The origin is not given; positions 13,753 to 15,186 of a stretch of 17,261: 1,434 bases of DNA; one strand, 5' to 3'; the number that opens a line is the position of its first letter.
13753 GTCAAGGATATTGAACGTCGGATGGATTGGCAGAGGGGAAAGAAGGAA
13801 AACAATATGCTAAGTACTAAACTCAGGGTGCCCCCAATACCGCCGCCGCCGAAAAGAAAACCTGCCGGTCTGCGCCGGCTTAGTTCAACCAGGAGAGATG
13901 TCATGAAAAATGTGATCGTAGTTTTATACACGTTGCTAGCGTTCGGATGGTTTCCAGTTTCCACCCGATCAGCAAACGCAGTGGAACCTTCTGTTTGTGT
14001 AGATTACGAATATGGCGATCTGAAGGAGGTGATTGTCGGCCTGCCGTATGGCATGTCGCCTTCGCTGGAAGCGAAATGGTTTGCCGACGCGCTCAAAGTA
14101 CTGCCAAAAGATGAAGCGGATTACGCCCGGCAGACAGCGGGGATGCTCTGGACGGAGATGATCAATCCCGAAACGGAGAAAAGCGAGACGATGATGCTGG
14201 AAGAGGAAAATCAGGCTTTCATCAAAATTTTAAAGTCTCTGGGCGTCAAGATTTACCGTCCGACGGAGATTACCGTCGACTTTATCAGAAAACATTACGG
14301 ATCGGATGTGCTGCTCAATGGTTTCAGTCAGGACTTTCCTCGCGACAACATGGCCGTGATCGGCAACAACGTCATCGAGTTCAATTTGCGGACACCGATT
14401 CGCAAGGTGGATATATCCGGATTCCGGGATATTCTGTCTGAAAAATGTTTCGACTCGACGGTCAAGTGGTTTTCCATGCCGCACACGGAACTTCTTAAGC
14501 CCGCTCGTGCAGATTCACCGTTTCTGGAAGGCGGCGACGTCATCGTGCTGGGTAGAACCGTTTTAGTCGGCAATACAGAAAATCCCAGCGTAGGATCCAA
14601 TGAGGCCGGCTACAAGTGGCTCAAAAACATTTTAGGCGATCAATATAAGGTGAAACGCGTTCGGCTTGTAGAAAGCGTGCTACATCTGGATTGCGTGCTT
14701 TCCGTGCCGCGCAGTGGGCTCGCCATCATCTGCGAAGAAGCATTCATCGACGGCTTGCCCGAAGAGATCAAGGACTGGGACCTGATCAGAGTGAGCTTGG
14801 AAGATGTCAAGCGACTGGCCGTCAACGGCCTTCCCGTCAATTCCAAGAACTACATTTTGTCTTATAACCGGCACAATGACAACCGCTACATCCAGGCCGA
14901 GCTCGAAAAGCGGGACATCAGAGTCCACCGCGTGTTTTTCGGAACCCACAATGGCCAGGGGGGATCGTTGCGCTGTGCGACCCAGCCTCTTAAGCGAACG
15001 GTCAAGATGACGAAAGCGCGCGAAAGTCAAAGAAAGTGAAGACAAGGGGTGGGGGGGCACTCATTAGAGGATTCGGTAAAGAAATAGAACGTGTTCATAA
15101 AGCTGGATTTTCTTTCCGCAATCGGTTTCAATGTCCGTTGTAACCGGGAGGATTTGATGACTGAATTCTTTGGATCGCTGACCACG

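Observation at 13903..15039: AGAT/StrB1-family amidinotransferase carrying a Sec signal peptide, in a low-G+C single-gene islet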

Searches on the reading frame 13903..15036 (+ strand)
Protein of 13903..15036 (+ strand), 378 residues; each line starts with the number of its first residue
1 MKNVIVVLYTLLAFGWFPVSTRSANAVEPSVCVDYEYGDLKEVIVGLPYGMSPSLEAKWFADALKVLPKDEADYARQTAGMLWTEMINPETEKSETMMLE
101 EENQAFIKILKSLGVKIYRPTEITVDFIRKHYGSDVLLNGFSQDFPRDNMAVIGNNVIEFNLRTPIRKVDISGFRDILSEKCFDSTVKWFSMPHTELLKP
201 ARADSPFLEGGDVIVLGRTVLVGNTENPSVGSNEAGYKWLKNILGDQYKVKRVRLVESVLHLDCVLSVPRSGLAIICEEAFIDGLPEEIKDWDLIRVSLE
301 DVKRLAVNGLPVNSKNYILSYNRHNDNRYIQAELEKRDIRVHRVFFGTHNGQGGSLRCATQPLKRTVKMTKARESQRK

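Call 6: search_protein_families(library=pfam, proteins=[window:13903-15036:+], max_evalue=1)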
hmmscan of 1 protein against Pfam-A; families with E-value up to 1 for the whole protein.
window:13903-15036:+ (378 aa): 3 families
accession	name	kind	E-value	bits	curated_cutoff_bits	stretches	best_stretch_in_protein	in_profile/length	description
PF02274.22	ADI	-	1.7e-07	31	22.8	2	145-269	126-249/377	Arginine deiminase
PF19420.4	DDAH_eukar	-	4.3e-07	29.9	23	1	145-363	62-290/291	N,N dimethylarginine dimethylhydrolase, eukaryotic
PF09969.14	DUF2203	-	0.095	13.8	24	1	89-138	48-97/122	Uncharacterized conserved protein (DUF2203)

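Call 7: search_protein_families(library=ncbifam, proteins=[window:13903-15036:+], max_evalue=1)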
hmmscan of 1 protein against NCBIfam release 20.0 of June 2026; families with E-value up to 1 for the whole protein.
window:13903-15036:+ (378 aa): 4 families
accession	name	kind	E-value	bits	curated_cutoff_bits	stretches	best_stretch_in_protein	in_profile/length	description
NF002381.0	PRK01388.1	subfamily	5.2e-06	25.6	414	1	145-267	158-275/405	arginine deiminase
TIGR01078.1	arcA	equivalog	6.6e-05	21.8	489.1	1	144-267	156-275/408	arginine deiminase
NF045660.1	DiMthArgaseDdahStm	equivalog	0.0015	18.3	340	1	207-267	109-165/249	dimethylargininase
NF045658.1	DiMArgaseDdah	equivalog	0.018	14.8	450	1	207-317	112-213/254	dimethylargininase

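Call 8: search_solved_structures(query=window:13903-15036:+, max_evalue=1, show_alignments=3)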
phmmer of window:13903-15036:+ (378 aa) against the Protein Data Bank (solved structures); distinct sequences matched with E-value up to 1: 12.
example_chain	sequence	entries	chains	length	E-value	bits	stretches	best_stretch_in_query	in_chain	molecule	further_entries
6u1r_A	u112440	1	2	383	4e-13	52.2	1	36-295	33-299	SxtG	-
5wpi_A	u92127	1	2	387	6e-12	48.3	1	32-299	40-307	HsvA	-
1bwd_A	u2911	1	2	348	1.5e-11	47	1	83-296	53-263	PROTEIN (INOSAMINE-PHOSPHATE AMIDINOTRANSFERASE)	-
2jdx_A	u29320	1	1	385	1.4e-06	30.6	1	103-195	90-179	PROTEIN (L-ARGININE:GLYCINE AMIDINOTRANSFERASE)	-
1jdx_A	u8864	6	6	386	2.8e-06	29.7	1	103-195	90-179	PROTEIN (L-ARGININE:GLYCINE AMIDINOTRANSFERASE)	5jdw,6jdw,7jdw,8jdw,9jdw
1jdw_A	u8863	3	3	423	4e-06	29.1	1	104-195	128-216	L-ARGININE:GLYCINE AMIDINOTRANSFERASE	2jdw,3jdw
4jdw_A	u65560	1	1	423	8.5e-06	28.1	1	104-195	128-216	L-ARGININE:GLYCINE AMIDINOTRANSFERASE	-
5o1t_A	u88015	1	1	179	0.6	12.1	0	268-331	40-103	Protein NRD1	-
5o1x_A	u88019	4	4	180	0.61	12.1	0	268-331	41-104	Protein NRD1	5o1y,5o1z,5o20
2due_A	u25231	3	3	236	0.68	12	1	315-360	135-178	Green fluorescent protein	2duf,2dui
5o1w_A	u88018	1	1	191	0.72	11.9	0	268-331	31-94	Protein NRD1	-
2m88_A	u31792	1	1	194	0.76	11.8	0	268-331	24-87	Protein NRD1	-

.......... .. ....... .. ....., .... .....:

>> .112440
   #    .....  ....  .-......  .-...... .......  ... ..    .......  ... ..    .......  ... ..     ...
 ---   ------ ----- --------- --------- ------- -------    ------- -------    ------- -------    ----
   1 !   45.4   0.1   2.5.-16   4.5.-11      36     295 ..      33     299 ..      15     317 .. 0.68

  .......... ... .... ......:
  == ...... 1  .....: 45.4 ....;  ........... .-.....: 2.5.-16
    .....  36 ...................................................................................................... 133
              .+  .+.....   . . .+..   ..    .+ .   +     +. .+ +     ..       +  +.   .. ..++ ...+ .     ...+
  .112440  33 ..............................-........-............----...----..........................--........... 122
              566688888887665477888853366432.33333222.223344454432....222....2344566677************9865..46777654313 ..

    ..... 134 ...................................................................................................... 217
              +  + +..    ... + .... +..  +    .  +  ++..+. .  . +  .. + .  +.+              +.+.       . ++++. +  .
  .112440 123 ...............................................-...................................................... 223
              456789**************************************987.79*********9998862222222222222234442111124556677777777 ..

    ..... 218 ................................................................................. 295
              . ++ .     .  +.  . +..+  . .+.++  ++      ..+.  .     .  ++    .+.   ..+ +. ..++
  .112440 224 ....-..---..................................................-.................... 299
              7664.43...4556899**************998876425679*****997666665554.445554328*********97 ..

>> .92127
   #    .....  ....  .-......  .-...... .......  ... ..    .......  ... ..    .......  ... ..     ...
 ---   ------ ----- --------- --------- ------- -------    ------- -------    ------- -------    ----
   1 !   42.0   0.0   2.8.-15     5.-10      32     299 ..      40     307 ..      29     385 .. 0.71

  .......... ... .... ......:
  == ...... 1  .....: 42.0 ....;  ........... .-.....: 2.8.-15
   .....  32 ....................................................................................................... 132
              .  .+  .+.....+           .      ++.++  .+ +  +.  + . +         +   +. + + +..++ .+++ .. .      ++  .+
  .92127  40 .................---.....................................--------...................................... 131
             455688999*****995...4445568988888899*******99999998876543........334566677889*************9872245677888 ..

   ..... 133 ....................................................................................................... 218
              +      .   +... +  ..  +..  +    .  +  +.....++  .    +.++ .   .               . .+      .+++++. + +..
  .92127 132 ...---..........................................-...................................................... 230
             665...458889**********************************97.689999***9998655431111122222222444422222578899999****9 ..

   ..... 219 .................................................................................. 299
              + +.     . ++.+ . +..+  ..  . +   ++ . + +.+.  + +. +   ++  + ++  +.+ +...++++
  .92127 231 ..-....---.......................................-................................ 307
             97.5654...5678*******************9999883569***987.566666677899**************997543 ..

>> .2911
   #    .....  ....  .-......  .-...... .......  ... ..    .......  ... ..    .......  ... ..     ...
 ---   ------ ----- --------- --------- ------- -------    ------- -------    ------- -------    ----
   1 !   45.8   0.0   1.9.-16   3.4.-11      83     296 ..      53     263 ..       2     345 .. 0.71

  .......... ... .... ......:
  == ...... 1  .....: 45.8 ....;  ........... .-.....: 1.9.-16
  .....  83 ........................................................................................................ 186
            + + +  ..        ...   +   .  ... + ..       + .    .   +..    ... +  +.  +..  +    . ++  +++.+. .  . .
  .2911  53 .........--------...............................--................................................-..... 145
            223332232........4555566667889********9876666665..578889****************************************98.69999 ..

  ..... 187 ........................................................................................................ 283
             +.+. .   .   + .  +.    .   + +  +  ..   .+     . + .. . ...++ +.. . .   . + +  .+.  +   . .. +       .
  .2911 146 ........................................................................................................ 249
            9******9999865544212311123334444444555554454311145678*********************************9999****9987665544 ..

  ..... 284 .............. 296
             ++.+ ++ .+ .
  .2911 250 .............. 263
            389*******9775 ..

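Call 11: find_homologous_proteins(query=window:13903-15036:+, max_evalue=0.001)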
Query window:13903-15036:+ (378 aa): 248 proteins with E <= 0.001 among 2996 candidates; the best 120 are listed.
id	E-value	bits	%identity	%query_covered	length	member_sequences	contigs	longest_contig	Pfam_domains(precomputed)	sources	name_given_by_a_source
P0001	9.5e-254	859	100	100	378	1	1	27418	PF19420.6,PF02274.23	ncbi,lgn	-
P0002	5.1e-229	777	92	99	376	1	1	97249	PF19420.6,PF02274.23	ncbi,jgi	-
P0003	3.6e-226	768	90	100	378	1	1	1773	PF02274.23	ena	-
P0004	3.7e-226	768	90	100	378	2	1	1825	PF02274.23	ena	-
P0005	4.1e-226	768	89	99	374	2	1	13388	PF02274.23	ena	-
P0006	5.9e-225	764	89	100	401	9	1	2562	PF02274.23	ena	-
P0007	6.6e-225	764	89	100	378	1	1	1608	PF19420.6,PF02274.23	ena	-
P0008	8.4e-224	760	89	100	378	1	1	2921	PF19420.6,PF02274.23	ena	-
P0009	8.4e-224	760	89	100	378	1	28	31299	PF19420.6,PF02274.23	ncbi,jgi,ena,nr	ncbi:MAG: Inosamine-phosphate amidinotransferase 1 [Deltaproteobacteria bacterium ADurb.Bin151]|nr:M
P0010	1.1e-223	760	89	98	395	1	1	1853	PF02274.23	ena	-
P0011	1.2e-223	760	88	100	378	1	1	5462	PF19420.6,PF02274.23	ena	-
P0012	2.1e-223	759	88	99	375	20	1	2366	PF02274.23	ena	-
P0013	3.0e-223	759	88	100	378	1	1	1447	PF02274.23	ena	-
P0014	4.6e-223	758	90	98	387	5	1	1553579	PF19420.6,PF02274.23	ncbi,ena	-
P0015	8.0e-223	757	89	100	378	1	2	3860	PF19420.6,PF02274.23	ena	-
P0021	3.8e-221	752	89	99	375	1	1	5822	PF02274.23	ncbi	-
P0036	5.4e-216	735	86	99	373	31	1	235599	PF19420.6,PF02274.23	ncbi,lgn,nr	ncbi:MAG: hypothetical protein KA113_07690 [Syntrophaceae bacterium]|nr:hypothetical protein [Syntro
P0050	2.7e-179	614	73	98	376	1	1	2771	PF19420.6,PF02274.23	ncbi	-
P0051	1.3e-178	612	71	97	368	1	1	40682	PF19420.6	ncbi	-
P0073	2.3e-145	502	62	91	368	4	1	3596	PF19420.6,PF02274.23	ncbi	-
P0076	1.0e-144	500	64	92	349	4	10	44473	PF19420.6,PF02274.23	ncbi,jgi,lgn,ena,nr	ncbi:MAG: hypothetical protein RBQ77_04380 [Candidatus Methanomethylophilaceae archaeon]|jgi:N-dimet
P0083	1.1e-141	490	63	89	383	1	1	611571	-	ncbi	-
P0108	8.4e-91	323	45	91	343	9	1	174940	PF02274.23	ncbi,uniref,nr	ncbi:arginine deiminase family protein [Clostridium sporogenes]|uniref:Arginine deiminase family pro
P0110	5.7e-85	303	42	97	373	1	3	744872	PF02274.23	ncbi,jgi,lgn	-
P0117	8.7e-83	296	44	89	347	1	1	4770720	-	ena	-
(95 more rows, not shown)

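Call 14: find_encoding_contigs(protein=P0001, flank=10000, max_places=3)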
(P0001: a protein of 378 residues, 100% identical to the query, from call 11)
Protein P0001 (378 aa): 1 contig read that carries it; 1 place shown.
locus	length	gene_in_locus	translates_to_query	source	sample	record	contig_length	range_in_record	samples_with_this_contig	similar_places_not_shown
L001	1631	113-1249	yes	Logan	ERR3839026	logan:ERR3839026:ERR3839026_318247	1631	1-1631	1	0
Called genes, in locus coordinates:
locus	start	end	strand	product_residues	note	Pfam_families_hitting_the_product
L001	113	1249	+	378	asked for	PF02274:ADI (faint), PF19420:DDAH_eukar (weak)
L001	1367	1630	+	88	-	?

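Call 15: find_encoding_contigs(protein=P0108, flank=8000, max_places=3)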
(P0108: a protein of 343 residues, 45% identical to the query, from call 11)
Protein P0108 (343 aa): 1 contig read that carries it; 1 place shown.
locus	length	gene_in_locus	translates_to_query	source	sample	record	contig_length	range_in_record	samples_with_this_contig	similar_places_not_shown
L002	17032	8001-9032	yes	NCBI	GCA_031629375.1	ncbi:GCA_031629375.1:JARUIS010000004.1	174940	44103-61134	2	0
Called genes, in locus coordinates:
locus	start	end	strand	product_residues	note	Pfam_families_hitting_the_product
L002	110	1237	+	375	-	PF07907:YibE_F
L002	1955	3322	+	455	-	PF01488:Shikimate_DH (faint), PF02254:TrkA_N, PF03435:Sacchrp_dh_NADP (faint), PF13241:NAD_binding_7 (weak), PF02080:TrkA_C, PF02254:TrkA_N, PF02080:TrkA_C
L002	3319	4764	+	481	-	PF02386:TrkH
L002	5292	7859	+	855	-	PF00580:UvrD-helicase, PF01443:Viral_helicase1 (faint), PF13245:AAA_19, PF13361:UvrD_C, PF00929:RNase_T, PF13538:UvrD_C_2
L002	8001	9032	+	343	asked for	PF02274:ADI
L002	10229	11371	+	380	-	PF01976:DUF116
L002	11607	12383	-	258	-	PF01476:LysM, PF23473:LysM3_LYK4_5 (weak), PF01476:LysM, PF07486:Hydrolase_2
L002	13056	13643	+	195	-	PF00210:Ferritin, PF02915:Rubrerythrin, PF21349:RUBY_RBDX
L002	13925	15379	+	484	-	PF04122:CW_binding_2, PF16800:Endopep_inhib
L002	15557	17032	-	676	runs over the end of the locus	PF02378:PTS_EIIC, PF00367:PTS_EIIB, PF00358:PTS_EIIA_1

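Call 16: find_encoding_contigs(protein=P0076, flank=8000, max_places=4)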
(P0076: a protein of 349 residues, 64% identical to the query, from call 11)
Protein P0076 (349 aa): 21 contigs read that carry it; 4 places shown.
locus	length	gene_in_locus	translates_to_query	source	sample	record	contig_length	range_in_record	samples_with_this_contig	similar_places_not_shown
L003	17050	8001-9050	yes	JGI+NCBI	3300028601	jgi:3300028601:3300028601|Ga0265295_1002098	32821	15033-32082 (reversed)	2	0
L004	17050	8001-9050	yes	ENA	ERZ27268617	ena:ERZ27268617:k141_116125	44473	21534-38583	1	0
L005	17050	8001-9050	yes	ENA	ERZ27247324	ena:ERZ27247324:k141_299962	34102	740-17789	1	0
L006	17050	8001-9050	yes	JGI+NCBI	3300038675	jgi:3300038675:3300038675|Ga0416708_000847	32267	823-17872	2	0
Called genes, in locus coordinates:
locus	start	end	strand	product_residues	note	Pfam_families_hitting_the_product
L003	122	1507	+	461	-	PF00005:ABC_tran, PF00571:CBS (weak)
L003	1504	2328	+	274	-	PF00528:BPD_transp_1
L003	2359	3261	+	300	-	PF04069:OpuAC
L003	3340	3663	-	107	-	PF02627:CMD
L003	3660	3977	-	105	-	PF13192:Thioredoxin_3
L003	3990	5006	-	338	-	PF03773:ArsP_1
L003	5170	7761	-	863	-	PF18998:Flg_new_2 (faint)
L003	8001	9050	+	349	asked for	PF02274:ADI (faint), PF19420:DDAH_eukar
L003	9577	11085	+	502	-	PF00270:DEAD, PF04851:ResIII (faint), PF00271:Helicase_C, PF03880:DbpA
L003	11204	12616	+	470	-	PF00270:DEAD, PF04851:ResIII (weak), PF00271:Helicase_C, PF03880:DbpA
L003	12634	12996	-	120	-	PF13240:Zn_Ribbon_1 (weak)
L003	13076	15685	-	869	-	PF00133:tRNA-synt_1, PF09334:tRNA-synt_1g, PF13603:tRNA-synt_1_2 (faint), PF08264:Anticodon_1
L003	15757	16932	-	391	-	PF00571:CBS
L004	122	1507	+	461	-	PF00005:ABC_tran, PF00571:CBS (weak)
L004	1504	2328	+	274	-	PF00528:BPD_transp_1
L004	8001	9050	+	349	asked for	PF02274:ADI (faint), PF19420:DDAH_eukar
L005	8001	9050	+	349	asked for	PF02274:ADI (faint), PF19420:DDAH_eukar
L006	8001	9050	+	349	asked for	PF02274:ADI (faint), PF19420:DDAH_eukar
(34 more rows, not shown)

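Call 17: find_encoding_contigs(protein=P0014, flank=7000, max_places=2)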
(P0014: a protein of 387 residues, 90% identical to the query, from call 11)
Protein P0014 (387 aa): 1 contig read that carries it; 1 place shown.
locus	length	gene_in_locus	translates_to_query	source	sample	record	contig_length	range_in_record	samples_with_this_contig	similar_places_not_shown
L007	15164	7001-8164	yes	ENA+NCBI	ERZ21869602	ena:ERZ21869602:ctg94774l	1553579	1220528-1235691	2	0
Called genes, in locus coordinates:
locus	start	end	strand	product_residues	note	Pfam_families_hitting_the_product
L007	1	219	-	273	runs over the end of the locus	PF02548:Pantoate_transf, PF13714:PEP_mutase (faint)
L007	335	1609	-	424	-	PF01546:Peptidase_M20, PF07687:M20_dimer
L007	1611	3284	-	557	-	PF07969:Amidohydro_3, PF01979:Amidohydro_1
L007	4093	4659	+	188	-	-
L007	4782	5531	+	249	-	PF02353:CMAS (weak), PF13847:Methyltransf_31, PF08241:Methyltransf_11 (weak), PF13649:Methyltransf_25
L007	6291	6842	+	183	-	PF00857:Isochorismatase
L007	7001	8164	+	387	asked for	PF02274:ADI (faint), PF19420:DDAH_eukar (weak)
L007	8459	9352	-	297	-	PF18864:AbiTii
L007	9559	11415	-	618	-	PF00383:dCMP_cyt_deam_1, PF14437:MafB19-deam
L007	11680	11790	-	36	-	-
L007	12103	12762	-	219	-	PF20582:UPF0758_N, PF04002:RadC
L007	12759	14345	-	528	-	PF01420:Methylase_S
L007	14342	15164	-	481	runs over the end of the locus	PF12161:HsdM_N, PF02384:N6_Mtase, PF20473:MmeI_Mtase (weak), PF07669:Eco57I (weak)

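Call 18: find_encoding_contigs(protein=P0036, flank=7000, max_places=2)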
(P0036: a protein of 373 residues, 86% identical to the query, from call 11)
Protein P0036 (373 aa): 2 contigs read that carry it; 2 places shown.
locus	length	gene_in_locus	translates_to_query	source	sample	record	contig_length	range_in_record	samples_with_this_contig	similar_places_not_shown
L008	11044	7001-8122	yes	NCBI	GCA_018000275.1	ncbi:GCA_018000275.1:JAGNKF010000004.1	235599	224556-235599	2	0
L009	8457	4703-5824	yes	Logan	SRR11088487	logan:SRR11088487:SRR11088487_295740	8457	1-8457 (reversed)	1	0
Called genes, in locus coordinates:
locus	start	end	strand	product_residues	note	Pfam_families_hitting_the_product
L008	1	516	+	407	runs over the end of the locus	PF02746:MR_MLE_N, PF13378:MR_MLE_C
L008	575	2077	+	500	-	PF00890:FAD_binding_2, PF01266:DAO (weak), PF01593:Amino_oxidase, PF07992:Pyr_redox_2 (faint), PF12831:FAD_oxidored (weak), PF13450:NAD_binding_8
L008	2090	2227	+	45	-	-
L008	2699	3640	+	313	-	PF01545:Cation_efflux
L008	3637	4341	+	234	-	PF17645:Amdase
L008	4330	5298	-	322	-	PF00491:Arginase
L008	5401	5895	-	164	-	PF01575:MaoC_dehydratas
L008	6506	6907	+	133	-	-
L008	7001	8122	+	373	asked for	PF02274:ADI (faint), PF19420:DDAH_eukar (weak)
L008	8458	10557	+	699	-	PF07155:ECF-ribofla_trS, PF12822:ECF_trnsprt (weak)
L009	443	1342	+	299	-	PF01545:Cation_efflux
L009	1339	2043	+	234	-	PF17645:Amdase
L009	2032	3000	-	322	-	PF00491:Arginase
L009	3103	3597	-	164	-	PF01575:MaoC_dehydratas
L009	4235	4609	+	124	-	-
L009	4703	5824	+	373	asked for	PF02274:ADI (faint), PF19420:DDAH_eukar (weak)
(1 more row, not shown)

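Call 19: find_encoding_contigs(protein=P0002, flank=7000, max_places=2)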
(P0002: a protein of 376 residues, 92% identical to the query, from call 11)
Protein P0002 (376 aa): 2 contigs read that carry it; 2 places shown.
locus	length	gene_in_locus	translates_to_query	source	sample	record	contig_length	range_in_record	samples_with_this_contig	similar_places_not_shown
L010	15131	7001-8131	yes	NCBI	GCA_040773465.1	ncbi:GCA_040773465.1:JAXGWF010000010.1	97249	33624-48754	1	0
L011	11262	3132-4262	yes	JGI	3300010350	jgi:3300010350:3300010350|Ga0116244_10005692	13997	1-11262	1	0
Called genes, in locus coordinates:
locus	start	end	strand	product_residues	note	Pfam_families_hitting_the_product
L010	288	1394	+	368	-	-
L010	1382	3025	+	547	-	PF00037:Fer4 (weak), PF12797:Fer4_2 (faint), PF12837:Fer4_6 (faint), PF13237:Fer4_10 (faint), PF12838:Fer4_7, PF13187:Fer4_9 (weak), PF00037:Fer4 (weak), PF01645:Glu_synthase, +1 more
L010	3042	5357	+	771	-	PF01493:GXGXG, PF13187:Fer4_9 (faint), PF14691:Fer4_20, PF00070:Pyr_redox (faint), PF07992:Pyr_redox_2, PF13450:NAD_binding_8 (weak), PF13738:Pyr_redox_3 (weak), PF12838:Fer4_7, +4 more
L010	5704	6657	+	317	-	PF01797:Y1_Tnp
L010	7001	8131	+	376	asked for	PF02274:ADI (faint), PF19420:DDAH_eukar (weak)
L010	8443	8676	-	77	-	-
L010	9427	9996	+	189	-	-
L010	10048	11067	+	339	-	PF00561:Abhydrolase_1, PF12146:Hydrolase_4, PF12697:Abhydrolase_6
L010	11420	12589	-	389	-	PF01053:Cys_Met_Meta_PP, PF00155:Aminotran_1_2, PF00266:Aminotran_5, PF06838:Met_gamma_lyase (faint)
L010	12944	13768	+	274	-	-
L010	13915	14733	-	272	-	PF13938:DUF4213, PF04016:DUF364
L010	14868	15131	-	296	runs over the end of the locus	PF14358:DUF4405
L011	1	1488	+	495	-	?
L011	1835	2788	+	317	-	PF01797:Y1_Tnp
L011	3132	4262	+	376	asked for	PF02274:ADI (faint), PF19420:DDAH_eukar (weak)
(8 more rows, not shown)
